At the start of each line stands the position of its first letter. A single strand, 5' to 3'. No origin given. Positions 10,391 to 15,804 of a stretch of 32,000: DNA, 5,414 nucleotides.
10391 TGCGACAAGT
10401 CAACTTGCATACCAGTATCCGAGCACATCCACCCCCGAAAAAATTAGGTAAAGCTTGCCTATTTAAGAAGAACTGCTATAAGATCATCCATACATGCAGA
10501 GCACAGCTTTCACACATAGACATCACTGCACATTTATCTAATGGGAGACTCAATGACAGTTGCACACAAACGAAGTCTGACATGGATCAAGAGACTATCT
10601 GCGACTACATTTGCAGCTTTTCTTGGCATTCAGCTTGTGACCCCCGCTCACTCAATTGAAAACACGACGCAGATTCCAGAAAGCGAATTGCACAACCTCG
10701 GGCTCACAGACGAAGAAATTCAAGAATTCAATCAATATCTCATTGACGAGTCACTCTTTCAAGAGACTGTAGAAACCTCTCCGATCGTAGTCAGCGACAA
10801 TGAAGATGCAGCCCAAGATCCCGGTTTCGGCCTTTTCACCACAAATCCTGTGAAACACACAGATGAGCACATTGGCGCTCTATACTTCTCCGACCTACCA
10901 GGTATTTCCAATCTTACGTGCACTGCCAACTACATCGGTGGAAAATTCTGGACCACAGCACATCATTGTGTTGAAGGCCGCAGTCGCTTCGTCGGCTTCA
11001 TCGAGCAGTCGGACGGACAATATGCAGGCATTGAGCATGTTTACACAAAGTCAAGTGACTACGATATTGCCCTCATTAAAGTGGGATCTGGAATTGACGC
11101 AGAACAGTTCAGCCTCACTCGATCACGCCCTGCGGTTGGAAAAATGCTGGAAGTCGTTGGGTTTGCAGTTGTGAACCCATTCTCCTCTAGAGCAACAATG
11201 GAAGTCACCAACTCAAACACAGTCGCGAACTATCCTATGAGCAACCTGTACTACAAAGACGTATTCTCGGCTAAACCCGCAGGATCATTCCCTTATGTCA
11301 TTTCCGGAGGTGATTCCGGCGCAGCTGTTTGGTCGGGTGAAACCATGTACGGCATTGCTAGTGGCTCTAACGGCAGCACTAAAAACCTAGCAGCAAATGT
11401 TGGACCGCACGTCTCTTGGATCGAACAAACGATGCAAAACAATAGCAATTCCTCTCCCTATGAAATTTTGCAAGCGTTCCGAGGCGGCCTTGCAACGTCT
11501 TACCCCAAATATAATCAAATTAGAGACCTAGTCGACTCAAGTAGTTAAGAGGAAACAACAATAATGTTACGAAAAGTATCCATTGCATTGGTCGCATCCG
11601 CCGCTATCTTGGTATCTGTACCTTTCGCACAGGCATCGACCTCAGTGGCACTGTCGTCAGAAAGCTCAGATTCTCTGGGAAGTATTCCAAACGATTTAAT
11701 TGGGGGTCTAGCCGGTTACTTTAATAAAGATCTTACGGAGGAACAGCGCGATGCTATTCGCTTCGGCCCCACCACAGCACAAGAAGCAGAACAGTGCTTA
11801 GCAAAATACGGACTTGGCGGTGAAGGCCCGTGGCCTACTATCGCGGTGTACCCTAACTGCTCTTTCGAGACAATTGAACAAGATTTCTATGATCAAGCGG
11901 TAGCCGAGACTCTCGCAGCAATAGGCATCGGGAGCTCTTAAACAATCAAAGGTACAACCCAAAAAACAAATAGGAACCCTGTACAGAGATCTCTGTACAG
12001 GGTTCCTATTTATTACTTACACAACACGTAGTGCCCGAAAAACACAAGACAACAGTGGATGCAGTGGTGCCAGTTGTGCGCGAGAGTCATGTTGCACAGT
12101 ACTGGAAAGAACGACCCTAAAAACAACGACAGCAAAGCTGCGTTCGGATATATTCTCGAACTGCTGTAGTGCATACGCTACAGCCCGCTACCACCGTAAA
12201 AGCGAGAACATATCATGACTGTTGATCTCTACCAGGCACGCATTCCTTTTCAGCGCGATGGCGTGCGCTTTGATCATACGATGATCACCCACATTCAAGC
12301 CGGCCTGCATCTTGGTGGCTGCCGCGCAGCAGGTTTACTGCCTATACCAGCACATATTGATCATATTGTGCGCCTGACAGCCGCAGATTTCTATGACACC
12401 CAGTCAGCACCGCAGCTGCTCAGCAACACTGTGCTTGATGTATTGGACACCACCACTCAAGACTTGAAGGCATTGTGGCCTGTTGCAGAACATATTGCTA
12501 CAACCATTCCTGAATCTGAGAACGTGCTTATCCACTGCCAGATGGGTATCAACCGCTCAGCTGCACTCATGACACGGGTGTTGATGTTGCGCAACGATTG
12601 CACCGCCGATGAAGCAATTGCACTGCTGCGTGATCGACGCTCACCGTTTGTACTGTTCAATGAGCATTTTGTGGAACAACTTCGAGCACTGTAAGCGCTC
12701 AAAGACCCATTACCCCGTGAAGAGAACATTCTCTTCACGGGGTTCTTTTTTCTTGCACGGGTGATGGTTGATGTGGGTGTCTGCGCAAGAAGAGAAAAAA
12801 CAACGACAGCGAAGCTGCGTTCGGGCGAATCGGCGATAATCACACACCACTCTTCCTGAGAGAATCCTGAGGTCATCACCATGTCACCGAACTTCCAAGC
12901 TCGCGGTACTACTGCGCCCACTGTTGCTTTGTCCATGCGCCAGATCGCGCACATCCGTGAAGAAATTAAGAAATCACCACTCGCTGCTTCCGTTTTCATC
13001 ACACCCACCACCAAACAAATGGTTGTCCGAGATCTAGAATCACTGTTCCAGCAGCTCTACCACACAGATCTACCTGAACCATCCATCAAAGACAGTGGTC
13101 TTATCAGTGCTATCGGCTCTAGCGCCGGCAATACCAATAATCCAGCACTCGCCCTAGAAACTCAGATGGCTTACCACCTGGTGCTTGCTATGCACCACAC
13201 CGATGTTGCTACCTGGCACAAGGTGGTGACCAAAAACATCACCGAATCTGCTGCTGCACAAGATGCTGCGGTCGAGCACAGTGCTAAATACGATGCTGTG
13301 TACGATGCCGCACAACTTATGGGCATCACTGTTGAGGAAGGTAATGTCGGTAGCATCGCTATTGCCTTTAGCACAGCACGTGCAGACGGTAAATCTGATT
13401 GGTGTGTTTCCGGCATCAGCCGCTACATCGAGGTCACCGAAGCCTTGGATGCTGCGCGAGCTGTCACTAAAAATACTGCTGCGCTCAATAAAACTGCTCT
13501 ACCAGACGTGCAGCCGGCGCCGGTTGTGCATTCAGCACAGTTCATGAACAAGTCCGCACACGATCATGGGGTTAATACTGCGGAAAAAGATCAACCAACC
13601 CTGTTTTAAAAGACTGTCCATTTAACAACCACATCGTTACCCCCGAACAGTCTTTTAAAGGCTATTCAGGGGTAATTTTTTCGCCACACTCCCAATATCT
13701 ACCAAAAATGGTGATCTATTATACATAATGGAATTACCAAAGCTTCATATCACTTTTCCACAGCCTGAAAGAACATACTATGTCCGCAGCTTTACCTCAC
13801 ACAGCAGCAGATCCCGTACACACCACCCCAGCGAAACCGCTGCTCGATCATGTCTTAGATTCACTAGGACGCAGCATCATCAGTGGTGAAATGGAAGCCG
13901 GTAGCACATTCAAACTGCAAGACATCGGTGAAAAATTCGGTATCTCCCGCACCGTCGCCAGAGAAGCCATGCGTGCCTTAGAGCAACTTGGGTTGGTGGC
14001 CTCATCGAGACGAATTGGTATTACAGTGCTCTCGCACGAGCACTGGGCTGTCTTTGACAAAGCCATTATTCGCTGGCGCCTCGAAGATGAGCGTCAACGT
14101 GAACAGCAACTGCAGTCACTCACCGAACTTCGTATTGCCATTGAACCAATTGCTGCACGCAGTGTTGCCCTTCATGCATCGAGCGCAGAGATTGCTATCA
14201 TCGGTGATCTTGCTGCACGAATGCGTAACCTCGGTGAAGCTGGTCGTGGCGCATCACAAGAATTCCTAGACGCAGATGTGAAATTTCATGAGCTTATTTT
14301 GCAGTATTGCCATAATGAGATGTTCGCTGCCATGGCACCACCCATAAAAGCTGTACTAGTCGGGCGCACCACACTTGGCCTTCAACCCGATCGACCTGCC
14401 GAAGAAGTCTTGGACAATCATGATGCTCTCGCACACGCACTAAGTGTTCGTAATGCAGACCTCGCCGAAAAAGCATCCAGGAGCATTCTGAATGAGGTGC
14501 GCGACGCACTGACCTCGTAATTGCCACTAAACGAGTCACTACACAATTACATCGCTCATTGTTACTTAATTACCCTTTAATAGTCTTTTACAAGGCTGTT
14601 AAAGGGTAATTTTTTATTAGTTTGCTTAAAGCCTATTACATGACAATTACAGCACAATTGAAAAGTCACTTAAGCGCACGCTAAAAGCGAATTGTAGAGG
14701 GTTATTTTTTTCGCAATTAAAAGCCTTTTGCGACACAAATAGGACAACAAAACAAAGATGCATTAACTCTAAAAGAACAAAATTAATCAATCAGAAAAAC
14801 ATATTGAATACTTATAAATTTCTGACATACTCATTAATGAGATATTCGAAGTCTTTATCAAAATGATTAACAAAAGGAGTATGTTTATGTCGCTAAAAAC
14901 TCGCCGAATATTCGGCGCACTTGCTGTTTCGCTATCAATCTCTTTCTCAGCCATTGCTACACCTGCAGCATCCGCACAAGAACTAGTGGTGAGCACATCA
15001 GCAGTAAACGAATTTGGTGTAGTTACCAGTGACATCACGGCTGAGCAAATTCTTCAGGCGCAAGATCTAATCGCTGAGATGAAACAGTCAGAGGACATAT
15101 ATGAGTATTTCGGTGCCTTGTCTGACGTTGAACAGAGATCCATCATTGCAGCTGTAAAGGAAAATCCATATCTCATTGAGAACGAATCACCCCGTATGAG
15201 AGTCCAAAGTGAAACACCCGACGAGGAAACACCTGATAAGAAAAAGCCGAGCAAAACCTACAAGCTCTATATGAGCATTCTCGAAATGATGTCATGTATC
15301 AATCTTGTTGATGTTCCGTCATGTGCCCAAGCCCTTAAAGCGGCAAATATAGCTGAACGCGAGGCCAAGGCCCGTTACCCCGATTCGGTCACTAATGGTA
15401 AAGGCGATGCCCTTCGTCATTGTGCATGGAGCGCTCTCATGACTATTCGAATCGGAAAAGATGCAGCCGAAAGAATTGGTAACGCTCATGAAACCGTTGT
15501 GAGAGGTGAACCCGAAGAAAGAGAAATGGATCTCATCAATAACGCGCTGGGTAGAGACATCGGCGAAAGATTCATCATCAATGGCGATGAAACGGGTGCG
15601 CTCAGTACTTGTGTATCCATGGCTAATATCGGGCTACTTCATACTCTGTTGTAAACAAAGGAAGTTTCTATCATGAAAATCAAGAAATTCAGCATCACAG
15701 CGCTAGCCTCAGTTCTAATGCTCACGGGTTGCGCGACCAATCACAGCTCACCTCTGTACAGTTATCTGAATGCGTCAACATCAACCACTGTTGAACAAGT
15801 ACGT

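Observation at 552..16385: Six co-oriented copies of a conserved 25-nt hairpin/palindrome heading separate transcription units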

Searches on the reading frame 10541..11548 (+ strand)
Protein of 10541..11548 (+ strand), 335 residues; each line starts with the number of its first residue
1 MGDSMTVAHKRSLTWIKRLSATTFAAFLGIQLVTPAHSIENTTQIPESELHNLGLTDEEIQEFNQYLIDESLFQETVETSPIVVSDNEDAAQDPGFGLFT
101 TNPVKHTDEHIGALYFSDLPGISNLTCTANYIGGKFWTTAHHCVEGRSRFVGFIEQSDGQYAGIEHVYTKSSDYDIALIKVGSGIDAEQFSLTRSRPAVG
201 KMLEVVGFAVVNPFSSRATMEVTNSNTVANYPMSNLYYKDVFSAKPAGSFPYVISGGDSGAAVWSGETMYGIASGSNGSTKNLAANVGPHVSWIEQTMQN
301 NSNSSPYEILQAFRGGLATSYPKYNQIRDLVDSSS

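Call 11: search_protein_families(library=pfam, proteins=[window:10541-11548:+], max_evalue=0.01)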
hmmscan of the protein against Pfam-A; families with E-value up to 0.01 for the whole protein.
window:10541-11548:+ (335 aa): 1 family
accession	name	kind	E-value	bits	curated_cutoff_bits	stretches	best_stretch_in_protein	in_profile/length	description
PF00089.32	Trypsin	-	3e-10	40.7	20.6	1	110-293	14-219/220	Trypsin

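Call 12: search_protein_families(library=phrogs, proteins=[window:10541-11548:+], max_evalue=0.001)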
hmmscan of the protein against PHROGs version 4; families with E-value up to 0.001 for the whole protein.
window:10541-11548:+ (335 aa): 0 families

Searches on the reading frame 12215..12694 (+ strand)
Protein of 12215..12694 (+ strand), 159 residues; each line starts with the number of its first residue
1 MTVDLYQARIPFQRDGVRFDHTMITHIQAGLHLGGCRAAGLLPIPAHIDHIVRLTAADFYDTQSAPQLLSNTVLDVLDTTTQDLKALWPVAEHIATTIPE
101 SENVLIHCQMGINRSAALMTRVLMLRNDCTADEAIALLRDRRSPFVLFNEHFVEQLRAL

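Call 11: search_protein_families(library=pfam, proteins=[window:12215-12694:+], max_evalue=0.01)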
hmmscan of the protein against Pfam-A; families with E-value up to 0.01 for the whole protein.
window:12215-12694:+ (159 aa): 2 families
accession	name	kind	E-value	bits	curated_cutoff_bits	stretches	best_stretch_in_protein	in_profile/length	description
PF00782.25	DSPc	-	2e-18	66.9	33.5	1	47-157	18-128/133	Dual specificity phosphatase, catalytic domain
PF05706.17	CDKN3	-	0.00037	20.7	20.7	1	76-130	108-162/168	Cyclin-dependent kinase inhibitor 3 (CDKN3)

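Call 12: search_protein_families(library=phrogs, proteins=[window:12215-12694:+], max_evalue=0.001)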
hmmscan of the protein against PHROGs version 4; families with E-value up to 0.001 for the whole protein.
window:12215-12694:+ (159 aa): 3 families
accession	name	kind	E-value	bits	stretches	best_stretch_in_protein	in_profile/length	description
phrog_10650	-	other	2.2e-21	77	1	14-157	25-165/169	dual specificity phosphatase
phrog_5614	-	unknown function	1.9e-05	25.6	1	94-128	73-110/161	-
phrog_32716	-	other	0.00073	20.9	0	96-142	77-123/149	dual specificity phosphatase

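Call 14: find_encoding_contigs(protein=window:12215-12694:+, flank=10000, max_places=6)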
Protein window:12215-12694:+ (159 aa): 23 contigs read that carry it; 6 places shown.
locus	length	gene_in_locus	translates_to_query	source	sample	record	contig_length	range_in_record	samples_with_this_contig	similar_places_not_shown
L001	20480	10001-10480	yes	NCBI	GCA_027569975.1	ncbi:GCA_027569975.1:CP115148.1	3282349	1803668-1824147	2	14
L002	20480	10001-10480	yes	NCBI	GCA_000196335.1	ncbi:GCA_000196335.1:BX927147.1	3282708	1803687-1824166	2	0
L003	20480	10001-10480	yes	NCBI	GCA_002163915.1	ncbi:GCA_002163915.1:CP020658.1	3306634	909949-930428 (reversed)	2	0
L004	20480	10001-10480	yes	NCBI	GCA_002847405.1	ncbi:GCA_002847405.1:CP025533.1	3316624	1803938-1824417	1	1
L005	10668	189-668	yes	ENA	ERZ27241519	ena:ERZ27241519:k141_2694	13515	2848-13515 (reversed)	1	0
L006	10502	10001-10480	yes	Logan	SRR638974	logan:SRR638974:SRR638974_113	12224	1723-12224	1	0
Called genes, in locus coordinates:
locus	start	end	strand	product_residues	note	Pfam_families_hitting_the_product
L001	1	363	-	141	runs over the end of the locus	-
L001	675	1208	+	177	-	PF05345:He_PIG (weak)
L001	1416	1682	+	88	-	-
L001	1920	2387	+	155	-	-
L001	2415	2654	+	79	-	-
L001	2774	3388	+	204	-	-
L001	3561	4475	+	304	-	-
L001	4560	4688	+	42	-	-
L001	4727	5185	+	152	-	-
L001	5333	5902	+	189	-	-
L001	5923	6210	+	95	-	-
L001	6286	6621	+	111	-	-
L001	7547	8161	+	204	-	PF00239:Resolvase, PF02796:HTH_7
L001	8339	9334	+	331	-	PF00089:Trypsin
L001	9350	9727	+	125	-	-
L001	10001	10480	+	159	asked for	PF00782:DSPc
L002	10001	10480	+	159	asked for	PF00782:DSPc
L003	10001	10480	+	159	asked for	PF00782:DSPc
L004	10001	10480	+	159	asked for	PF00782:DSPc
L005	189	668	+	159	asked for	PF00782:DSPc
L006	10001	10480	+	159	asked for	PF00782:DSPc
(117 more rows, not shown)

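Call 78: find_homologous_proteins(query=window:12215-12694:+, max_evalue=1e-10)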
Query window:12215-12694:+ (159 aa): 5 proteins with E <= 1e-10 among 37 candidates.
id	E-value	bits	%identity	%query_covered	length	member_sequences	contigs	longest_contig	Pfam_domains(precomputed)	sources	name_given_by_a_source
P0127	2.5e-91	322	92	100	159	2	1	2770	PF00782.26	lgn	-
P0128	3.0e-91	321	91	100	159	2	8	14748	PF00782.26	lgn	-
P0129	2.9e-90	318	89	100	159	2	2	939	PF00782.26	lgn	-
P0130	5.0e-90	317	92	99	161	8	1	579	PF00782.26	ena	-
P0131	1.3e-35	141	47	98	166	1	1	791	PF22741.2,PF22785.2,PF00782.26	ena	-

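Call 79: find_encoding_contigs(protein=P0128, flank=10000, max_places=6)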
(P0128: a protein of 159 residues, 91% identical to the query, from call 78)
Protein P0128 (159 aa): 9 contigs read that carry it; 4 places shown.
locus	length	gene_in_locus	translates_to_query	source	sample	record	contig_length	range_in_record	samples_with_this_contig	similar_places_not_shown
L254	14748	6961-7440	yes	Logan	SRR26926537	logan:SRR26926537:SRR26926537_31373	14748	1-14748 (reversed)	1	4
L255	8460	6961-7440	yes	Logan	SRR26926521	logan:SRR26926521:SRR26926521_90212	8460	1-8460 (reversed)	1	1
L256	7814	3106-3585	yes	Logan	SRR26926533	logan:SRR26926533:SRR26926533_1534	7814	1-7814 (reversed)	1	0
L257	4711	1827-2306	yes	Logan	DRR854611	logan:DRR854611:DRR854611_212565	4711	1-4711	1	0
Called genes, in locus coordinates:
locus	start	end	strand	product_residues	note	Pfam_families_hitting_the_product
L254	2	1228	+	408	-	?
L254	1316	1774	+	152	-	-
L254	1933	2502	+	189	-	-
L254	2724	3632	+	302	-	PF00089:Trypsin, PF13365:Trypsin_2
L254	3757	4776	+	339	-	PF00089:Trypsin, PF13365:Trypsin_2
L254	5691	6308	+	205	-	PF00239:Resolvase, PF02796:HTH_7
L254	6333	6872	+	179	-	-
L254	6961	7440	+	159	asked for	PF00782:DSPc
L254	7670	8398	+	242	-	-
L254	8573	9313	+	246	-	PF00392:GntR, PF07729:FCD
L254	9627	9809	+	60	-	-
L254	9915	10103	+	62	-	-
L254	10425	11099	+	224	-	-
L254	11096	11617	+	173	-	-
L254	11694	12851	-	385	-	-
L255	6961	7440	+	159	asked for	PF00782:DSPc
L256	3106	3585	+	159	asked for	PF00782:DSPc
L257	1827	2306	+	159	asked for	PF00782:DSPc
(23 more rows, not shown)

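Call 80: find_encoding_contigs(protein=P0131, flank=10000, max_places=3)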
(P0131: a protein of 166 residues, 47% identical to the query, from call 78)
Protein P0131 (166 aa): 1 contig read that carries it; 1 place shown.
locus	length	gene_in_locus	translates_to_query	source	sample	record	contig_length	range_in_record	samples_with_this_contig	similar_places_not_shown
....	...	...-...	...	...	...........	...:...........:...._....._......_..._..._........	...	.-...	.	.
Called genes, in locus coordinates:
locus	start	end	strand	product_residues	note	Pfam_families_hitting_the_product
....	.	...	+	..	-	?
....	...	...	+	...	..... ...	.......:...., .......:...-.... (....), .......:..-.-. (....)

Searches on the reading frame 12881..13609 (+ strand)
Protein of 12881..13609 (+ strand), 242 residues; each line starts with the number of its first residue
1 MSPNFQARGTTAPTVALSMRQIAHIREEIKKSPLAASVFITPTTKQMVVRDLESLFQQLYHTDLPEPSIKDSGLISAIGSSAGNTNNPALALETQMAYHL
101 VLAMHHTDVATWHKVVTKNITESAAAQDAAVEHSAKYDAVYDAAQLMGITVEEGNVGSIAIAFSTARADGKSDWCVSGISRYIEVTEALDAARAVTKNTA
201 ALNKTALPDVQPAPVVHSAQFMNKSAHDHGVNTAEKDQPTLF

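Call 11: search_protein_families(library=pfam, proteins=[window:12881-13609:+], max_evalue=0.01)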
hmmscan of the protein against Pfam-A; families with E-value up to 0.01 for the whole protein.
window:12881-13609:+ (242 aa): 0 families

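Call 12: search_protein_families(library=phrogs, proteins=[window:12881-13609:+], max_evalue=0.001)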
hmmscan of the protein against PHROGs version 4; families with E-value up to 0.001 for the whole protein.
window:12881-13609:+ (242 aa): 0 families

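Call 37: search_dna_similar(query=window:12881-13609:+, collection=phages, mode=protein, max_evalue=0.001, max_rows=20)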
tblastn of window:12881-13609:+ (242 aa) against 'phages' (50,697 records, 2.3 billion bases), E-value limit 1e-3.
No match.

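Call 64: find_homologous_proteins(query=window:12881-13609:+, max_evalue=0.001)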
Query window:12881-13609:+ (242 aa): 6 proteins with E <= 0.001 among 823 candidates.
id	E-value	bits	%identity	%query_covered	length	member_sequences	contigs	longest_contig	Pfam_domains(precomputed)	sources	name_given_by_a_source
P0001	1.4e-151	521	100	100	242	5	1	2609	-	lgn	-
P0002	1.9e-137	474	91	100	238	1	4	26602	-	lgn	-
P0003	7.0e-129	446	85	100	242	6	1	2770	-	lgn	-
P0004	1.5e-127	442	84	100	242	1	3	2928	-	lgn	-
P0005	7.5e-126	436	81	100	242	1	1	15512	-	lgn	-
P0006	4.2e-119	414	81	100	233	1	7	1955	-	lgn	-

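Call 65: find_encoding_contigs(protein=P0002, flank=10000, max_places=4)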
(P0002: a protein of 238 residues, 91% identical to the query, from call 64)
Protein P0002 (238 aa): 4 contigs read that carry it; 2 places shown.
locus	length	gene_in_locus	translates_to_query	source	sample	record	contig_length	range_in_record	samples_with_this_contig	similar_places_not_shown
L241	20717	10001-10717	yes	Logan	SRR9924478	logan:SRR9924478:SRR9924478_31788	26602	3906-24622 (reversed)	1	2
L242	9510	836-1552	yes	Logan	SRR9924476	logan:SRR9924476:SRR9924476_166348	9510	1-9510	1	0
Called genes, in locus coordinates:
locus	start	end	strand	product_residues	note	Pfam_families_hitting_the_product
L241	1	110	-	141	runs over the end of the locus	-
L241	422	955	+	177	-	PF05345:He_PIG (weak)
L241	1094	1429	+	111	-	-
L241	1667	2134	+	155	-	-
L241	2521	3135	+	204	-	-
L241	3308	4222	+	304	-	-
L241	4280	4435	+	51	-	-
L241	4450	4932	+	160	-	-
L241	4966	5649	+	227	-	-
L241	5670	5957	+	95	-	-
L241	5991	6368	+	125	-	-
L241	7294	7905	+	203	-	PF00239:Resolvase, PF02796:HTH_7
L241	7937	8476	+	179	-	-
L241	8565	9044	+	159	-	PF00782:DSPc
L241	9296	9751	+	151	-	-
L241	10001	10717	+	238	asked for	-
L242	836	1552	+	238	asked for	-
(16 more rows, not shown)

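Call 66: find_encoding_contigs(protein=P0005, flank=10000, max_places=4)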
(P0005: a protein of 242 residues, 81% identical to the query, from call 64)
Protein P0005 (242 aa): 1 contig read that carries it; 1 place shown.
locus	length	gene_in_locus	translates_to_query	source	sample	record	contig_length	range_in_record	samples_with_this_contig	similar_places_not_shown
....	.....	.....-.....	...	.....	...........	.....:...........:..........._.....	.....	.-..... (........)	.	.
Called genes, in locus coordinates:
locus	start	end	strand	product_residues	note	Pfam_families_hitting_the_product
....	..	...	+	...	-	-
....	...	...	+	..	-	-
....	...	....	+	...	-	-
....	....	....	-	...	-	-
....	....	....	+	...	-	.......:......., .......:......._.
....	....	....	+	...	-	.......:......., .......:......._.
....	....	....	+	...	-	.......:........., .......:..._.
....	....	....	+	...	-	-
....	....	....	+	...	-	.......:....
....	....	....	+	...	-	-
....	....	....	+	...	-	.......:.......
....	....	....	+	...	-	-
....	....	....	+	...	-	-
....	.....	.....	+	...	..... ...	-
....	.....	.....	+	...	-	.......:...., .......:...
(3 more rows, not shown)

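Call 69: find_encoding_contigs(protein=P0003, flank=10000, max_places=3)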
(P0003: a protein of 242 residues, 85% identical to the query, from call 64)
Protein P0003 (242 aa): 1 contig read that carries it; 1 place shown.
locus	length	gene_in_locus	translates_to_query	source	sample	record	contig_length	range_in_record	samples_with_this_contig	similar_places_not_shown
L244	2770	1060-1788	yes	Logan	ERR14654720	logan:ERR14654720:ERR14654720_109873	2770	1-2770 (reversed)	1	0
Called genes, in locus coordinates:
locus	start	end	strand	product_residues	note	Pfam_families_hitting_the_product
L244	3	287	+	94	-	?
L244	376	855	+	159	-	PF00782:DSPc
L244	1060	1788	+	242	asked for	-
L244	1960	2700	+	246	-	PF00392:GntR, PF07729:FCD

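Call 70: find_encoding_contigs(protein=P0004, flank=10000, max_places=3)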
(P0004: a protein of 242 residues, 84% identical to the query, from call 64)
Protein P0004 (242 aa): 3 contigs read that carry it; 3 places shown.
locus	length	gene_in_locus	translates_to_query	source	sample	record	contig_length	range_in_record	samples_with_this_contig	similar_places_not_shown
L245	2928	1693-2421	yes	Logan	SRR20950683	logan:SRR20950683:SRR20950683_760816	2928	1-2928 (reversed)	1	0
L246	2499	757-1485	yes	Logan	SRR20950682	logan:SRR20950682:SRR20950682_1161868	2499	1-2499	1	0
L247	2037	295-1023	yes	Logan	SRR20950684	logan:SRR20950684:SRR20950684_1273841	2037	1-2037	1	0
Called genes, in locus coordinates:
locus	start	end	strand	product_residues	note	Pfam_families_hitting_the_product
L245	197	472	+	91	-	-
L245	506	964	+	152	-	PF22322:DUF6973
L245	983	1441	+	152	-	-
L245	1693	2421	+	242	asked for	-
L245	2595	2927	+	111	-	?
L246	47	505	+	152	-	-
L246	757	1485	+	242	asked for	-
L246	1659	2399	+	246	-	PF00392:GntR, PF07729:FCD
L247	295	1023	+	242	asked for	-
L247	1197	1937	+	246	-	PF00392:GntR, PF07729:FCD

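Call 71: find_encoding_contigs(protein=P0006, flank=10000, max_places=4)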
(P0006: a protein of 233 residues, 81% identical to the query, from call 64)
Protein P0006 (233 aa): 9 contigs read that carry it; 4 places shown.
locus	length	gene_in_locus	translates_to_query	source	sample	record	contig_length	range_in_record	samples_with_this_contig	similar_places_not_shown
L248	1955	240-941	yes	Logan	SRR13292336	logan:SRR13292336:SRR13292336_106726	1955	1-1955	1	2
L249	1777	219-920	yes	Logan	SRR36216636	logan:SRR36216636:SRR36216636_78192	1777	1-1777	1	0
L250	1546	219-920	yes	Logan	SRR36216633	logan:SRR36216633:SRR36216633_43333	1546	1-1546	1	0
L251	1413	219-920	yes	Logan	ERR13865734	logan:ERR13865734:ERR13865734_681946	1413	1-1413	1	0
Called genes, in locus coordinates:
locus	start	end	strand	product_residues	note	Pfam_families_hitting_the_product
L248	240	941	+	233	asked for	-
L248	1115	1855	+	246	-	PF00392:GntR, PF07729:FCD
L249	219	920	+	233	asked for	-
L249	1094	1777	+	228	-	?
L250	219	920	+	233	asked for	-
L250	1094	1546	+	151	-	?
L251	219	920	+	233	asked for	-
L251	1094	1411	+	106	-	?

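Call 102: search_solved_structures(query=window:12881-13609:+, max_evalue=1)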
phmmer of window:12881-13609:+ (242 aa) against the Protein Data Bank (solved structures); distinct sequences matched with E-value up to 1: 0.

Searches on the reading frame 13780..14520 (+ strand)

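Call 11: search_protein_families(library=pfam, proteins=[window:13780-14520:+], max_evalue=0.01)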
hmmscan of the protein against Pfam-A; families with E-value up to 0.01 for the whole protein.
window:13780-14520:+ (246 aa): 6 families
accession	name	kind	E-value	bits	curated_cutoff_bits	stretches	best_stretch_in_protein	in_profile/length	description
PF07729.17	FCD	-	2.8e-19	70.2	24.3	1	114-238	2-124/125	FCD domain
PF00392.27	GntR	-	5.9e-12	45.5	27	1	23-83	3-64/64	Bacterial regulatory proteins, gntR family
PF08279.18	HTH_11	-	0.00028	21.1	25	1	39-78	11-51/55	HTH domain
PF13545.12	HTH_Crp_2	-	0.0029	18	27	1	45-85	24-63/70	Crp-like helix-turn-helix domain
PF09339.16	HTH_IclR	-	0.005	17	22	0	40-74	15-49/52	IclR helix-turn-helix domain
PF02082.26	Rrf2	-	0.006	17.2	30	0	40-77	20-57/132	Iron-dependent Transcriptional regulator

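Call 12: search_protein_families(library=phrogs, proteins=[window:13780-14520:+], max_evalue=0.001)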
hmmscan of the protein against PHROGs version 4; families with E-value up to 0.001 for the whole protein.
window:13780-14520:+ (246 aa): 3 families
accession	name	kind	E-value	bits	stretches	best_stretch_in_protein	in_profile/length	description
phrog_38247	-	unknown function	2.7e-14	54.3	1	16-243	8-213/228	-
phrog_10724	-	unknown function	3.9e-07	30.7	1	19-86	6-74/253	-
phrog_9285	-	unknown function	0.00036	20.5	1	12-91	19-99/466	-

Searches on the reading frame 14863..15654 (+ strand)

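Call 11: search_protein_families(library=pfam, proteins=[window:14863-15654:+], max_evalue=0.01)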
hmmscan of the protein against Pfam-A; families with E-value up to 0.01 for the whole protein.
window:14863-15654:+ (263 aa): 1 family
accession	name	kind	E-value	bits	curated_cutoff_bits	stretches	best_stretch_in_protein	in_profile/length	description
PF22322.1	DUF6973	-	2.7e-22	79.1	27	1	153-236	10-102/124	Domain of unknown function (DUF6973)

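Call 12: search_protein_families(library=phrogs, proteins=[window:14863-15654:+], max_evalue=0.001)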
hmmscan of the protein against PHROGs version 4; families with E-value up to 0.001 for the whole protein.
window:14863-15654:+ (263 aa): 0 families
